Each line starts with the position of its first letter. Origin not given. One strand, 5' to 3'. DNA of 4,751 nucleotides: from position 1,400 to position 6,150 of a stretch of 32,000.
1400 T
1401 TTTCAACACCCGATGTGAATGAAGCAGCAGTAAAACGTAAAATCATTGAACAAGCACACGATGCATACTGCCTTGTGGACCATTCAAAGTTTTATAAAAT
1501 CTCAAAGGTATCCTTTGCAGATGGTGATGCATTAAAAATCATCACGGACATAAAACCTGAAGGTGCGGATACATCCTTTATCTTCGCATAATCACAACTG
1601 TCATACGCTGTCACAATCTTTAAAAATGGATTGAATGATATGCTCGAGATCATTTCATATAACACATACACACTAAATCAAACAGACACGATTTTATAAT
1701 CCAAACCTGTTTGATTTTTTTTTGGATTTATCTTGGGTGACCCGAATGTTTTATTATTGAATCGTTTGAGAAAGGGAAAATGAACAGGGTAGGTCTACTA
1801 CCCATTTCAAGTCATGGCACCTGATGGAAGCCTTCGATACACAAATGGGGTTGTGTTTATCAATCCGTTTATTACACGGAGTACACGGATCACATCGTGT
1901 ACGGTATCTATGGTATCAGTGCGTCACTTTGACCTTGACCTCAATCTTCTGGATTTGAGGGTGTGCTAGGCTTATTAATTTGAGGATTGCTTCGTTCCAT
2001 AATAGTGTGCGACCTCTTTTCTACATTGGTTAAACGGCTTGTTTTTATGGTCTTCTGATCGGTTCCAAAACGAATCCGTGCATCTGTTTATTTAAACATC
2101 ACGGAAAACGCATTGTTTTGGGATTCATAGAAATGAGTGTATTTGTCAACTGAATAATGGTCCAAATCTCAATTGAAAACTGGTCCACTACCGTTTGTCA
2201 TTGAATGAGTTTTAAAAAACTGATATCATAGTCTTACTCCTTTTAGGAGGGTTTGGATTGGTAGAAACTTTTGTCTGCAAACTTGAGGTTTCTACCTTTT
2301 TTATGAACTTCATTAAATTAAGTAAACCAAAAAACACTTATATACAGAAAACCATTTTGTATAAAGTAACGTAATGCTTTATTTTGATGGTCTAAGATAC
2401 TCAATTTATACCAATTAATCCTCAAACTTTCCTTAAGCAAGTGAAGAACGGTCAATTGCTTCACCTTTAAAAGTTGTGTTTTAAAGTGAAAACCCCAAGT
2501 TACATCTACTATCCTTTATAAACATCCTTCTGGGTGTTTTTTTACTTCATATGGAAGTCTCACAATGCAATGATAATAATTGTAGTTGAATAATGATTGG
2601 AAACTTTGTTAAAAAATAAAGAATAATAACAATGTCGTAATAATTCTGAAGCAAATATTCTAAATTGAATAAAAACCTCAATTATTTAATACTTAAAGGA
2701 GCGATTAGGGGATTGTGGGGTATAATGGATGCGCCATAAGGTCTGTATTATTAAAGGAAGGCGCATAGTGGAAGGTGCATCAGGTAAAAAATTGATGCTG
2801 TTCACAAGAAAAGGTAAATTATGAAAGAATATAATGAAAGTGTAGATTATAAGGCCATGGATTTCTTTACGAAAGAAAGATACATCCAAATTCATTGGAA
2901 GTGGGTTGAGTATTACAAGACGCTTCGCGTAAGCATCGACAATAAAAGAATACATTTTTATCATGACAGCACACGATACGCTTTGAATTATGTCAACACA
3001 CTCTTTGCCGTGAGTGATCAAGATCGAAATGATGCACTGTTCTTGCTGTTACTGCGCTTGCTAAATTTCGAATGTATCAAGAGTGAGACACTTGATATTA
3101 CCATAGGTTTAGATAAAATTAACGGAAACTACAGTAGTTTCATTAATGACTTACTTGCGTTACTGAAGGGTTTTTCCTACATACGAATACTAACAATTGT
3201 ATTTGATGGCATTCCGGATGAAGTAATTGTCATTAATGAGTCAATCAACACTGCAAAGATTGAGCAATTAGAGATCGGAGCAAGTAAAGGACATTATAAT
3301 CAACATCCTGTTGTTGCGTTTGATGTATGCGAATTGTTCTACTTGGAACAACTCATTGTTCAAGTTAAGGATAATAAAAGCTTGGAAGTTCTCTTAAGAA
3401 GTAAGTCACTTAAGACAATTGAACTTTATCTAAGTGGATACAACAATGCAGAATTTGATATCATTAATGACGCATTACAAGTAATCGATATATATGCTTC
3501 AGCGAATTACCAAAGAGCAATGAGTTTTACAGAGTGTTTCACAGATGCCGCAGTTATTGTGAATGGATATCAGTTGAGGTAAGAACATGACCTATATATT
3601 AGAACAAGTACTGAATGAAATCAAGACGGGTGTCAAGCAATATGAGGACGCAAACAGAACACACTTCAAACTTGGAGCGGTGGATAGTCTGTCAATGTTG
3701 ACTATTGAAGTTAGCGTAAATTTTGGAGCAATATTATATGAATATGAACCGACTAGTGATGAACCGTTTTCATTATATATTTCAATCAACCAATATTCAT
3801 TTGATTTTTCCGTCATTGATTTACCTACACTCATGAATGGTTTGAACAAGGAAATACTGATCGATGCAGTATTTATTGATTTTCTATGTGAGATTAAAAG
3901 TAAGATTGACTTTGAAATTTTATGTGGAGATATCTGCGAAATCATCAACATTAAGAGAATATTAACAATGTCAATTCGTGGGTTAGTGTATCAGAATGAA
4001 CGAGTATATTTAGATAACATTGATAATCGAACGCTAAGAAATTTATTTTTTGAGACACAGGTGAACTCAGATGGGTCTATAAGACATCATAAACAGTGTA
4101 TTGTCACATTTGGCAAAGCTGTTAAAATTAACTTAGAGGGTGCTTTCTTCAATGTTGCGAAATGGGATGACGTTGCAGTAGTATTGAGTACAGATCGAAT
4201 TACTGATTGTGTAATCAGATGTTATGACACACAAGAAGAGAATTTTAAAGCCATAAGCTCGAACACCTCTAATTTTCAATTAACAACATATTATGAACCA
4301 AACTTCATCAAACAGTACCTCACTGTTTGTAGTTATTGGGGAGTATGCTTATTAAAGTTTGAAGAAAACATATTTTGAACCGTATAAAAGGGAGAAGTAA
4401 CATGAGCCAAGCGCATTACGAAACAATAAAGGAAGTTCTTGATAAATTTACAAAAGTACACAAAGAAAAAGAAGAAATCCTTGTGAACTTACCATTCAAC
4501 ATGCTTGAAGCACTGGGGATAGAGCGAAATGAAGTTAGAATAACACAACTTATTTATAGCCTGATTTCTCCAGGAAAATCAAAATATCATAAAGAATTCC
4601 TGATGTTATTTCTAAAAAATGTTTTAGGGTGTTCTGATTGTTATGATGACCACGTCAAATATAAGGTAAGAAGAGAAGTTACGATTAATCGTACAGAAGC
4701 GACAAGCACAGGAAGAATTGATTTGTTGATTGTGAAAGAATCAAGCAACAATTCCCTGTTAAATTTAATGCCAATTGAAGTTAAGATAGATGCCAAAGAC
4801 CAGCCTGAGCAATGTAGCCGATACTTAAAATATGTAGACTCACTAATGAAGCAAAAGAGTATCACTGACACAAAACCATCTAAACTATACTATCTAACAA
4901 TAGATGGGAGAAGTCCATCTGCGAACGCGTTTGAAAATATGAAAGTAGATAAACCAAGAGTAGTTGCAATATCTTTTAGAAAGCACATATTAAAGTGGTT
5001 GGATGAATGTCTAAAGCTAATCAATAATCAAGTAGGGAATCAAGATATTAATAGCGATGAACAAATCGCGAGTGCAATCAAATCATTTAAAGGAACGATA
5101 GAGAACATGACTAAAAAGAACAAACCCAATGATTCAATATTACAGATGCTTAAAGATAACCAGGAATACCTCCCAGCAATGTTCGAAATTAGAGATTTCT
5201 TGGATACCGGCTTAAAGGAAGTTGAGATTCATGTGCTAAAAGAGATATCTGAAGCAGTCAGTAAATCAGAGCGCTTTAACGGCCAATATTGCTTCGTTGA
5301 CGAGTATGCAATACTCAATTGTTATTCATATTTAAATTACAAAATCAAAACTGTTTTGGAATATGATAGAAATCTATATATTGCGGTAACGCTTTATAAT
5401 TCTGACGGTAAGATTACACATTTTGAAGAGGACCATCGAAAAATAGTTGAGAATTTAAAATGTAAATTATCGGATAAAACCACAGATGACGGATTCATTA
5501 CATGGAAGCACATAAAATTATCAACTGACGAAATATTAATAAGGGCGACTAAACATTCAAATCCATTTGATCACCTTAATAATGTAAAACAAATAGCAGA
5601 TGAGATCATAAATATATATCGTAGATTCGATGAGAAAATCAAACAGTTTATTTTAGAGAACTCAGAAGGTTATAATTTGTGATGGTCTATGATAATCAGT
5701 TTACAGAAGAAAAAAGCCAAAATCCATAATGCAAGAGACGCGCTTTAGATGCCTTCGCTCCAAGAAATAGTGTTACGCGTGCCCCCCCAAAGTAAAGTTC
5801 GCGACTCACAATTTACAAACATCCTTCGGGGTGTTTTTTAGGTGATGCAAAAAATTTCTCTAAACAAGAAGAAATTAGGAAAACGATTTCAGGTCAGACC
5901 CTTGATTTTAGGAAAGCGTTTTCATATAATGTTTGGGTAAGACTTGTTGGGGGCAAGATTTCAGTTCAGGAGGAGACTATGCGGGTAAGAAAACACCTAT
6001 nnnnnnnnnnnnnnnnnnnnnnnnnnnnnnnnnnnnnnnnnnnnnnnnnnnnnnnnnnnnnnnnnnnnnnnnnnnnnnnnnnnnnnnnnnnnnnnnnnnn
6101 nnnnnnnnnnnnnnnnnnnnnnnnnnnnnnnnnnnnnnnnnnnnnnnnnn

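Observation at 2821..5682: Orphan three-gene operon (two unknown proteins plus a PD-(D/E)XK nuclease): candidate undescribed defence or abortive-infection system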

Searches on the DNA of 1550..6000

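Call 73: search_rna_families(source=window, start=1550, end=6000, threshold=evalue, max_evalue=1)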
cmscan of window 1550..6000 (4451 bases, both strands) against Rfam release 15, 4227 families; matches with E-value up to 1: 1.
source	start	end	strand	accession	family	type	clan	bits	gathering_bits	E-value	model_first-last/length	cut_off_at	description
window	5849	5933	-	RF02573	LLnc147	Gene; sRNA;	-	23.8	127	0.55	1-102/102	no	Lactococcus lactis non-coding RNA 147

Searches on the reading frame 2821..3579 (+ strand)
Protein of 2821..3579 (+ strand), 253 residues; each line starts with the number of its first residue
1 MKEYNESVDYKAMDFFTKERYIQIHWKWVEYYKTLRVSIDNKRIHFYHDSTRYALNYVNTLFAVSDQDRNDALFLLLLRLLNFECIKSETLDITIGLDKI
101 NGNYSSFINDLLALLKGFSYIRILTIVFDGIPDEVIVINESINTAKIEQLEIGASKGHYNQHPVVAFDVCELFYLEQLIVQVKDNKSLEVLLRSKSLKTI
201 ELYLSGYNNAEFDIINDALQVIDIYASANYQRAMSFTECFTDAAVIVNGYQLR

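Call 7: search_protein_families(library=pfam, proteins=[window:2821-3579:+], max_evalue=1)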
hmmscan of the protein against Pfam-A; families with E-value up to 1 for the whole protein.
window:2821-3579:+ (253 aa): 0 families

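Call 8: search_protein_families(library=padloc, proteins=[window:2821-3579:+], max_evalue=1)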
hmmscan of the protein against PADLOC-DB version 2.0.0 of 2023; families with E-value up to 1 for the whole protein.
window:2821-3579:+ (253 aa): 0 families

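Call 9: search_protein_families(library=ncbifam, proteins=[window:2821-3579:+], max_evalue=1)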
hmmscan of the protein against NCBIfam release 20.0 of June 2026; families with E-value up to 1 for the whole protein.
window:2821-3579:+ (253 aa): 0 families

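Call 10: search_protein_families(library=phrogs, proteins=[window:2821-3579:+], max_evalue=1)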
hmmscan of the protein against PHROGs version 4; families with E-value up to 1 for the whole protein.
window:2821-3579:+ (253 aa): 1 family
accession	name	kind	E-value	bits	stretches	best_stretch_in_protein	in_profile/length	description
phrog_18893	-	transcription regulation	0.12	13.7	1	207-248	51-92/98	transcriptional regulator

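Call 11: find_homologous_proteins(query=window:2821-3579:+, max_evalue=0.001)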
Query window:2821-3579:+ (253 aa): 1 proteins with E <= 0.001 among 911 candidates.
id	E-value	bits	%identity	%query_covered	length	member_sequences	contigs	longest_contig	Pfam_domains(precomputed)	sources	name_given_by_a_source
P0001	2.2e-161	553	100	100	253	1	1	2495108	-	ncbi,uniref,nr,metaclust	ncbi:hypothetical protein AOC36_01865 [Erysipelothrix larvae]|uniref:Uncharacterized protein n=1 Tax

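Call 24: predict_structure(protein=window:2821-3579:+)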
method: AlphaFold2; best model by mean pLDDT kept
length: 253 residues; sequences in the alignment: 1
mean_pLDDT: 40.6   pTM: 0.38
mean pLDDT of the five models: 40.6, 36.5, 34.9, 29.2, 28.0
residues with pLDDT >= 90: 0; 70-90: 0; 50-70: 69; < 50: 184
segments of 3 or more residues with pLDDT < 50: 1-65, 83-89, 99-101, 130-134, 153-253
pLDDT, mean of each block of 10 residues (from residue 1): 26 35 35 42 41 24 44 54 47 54 59 64 58 51 58 39 33 41 36 33 33 33 28 29 24 23
secondary structure, 60 per line:
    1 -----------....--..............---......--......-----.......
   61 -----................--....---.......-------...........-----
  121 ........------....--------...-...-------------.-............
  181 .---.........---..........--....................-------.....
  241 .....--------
elements in order: H12-15 H18-31 E35-40 E43-48 H54-60 H66-81 H84-87 E91-97 H105-115 E121-128 E135-138 E151-153 H169-181 H185-193 H197-206 H209-228 H236-245

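Call 67: search_solved_structures(query=window:2821-3579:+, max_evalue=10)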
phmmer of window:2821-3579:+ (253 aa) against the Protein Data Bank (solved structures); distinct sequences matched with E-value up to 10: 5.
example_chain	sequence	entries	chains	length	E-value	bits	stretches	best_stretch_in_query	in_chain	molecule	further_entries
4mkm_A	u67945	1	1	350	0.065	15.9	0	58-104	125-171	Putative surface anchored protein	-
4eca_A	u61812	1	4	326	1.2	11.7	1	63-101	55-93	L-ASPARAGINE AMIDOHYDROLASE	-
6v27_A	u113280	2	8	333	1.3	11.7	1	63-101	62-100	L-asparaginase 2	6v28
6v29_A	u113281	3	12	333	1.3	11.7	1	63-101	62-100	L-asparaginase 2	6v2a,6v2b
6pa3_A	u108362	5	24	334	1.3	11.7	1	63-101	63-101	L-asparaginase 2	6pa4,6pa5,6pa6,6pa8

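Call 69: search_dna_similar(query=window:2821-3579:+, collection=plasmids, mode=protein, max_evalue=1, max_rows=10)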
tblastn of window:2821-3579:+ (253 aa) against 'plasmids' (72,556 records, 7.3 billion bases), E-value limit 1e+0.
No match.

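Call 75: find_related_loci(query=window:2821-3579:+, collection=viral_contigs, flank=5000)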
Query window:2821-3579:+ (253 aa) in viral_contigs; peptide patterns used: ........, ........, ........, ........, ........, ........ (x = any residue, [..] = any of these).
17 stretches matched a pattern, but none encodes a relative of the query by tblastn (E <= 1e-3).

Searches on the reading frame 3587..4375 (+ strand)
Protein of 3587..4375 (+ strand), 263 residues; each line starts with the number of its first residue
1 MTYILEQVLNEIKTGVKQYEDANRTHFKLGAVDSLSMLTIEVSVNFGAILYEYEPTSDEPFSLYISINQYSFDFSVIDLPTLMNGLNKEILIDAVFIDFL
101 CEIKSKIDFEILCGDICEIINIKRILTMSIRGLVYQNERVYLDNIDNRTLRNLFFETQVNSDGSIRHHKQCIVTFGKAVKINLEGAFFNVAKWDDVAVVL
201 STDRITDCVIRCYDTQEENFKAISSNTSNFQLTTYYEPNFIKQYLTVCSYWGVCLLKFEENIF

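Call 7: search_protein_families(library=pfam, proteins=[window:3587-4375:+], max_evalue=1)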
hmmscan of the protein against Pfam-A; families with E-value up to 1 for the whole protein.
window:3587-4375:+ (263 aa): 0 families

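Call 8: search_protein_families(library=padloc, proteins=[window:3587-4375:+], max_evalue=1)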
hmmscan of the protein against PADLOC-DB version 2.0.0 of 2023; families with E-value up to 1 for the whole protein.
window:3587-4375:+ (263 aa): 0 families

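Call 9: search_protein_families(library=ncbifam, proteins=[window:3587-4375:+], max_evalue=1)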
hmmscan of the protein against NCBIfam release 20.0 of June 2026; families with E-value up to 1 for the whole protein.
window:3587-4375:+ (263 aa): 0 families

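Call 10: search_protein_families(library=phrogs, proteins=[window:3587-4375:+], max_evalue=1)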
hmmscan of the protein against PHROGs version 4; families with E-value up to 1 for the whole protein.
window:3587-4375:+ (263 aa): 0 families

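Call 12: find_homologous_proteins(query=window:3587-4375:+, max_evalue=0.001)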
Query window:3587-4375:+ (263 aa): 1 proteins with E <= 0.001 among 350 candidates.
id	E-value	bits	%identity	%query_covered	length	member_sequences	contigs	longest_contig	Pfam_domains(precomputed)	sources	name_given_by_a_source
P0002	2.1e-171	586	100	100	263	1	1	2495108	-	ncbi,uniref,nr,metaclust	ncbi:hypothetical protein AOC36_01870 [Erysipelothrix larvae]|uniref:Uncharacterized protein n=1 Tax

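Call 68: search_solved_structures(query=window:3587-4375:+, max_evalue=10)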
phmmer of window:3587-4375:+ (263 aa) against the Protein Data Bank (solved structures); distinct sequences matched with E-value up to 10: 1.
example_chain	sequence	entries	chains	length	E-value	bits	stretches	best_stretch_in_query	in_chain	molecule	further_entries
9j1k_L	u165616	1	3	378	0.28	13.9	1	180-239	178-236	FtbL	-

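Call 70: search_dna_similar(query=window:3587-4375:+, collection=plasmids, mode=protein, max_evalue=1, max_rows=10)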
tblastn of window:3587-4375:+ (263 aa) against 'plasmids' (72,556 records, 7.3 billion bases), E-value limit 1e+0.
No match.

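Call 76: find_related_loci(query=window:3587-4375:+, collection=viral_contigs, flank=5000)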
Query window:3587-4375:+ (263 aa) in viral_contigs; peptide patterns used: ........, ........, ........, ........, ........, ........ (x = any residue, [..] = any of these).
9 stretches matched a pattern, but none encodes a relative of the query by tblastn (E <= 1e-3).
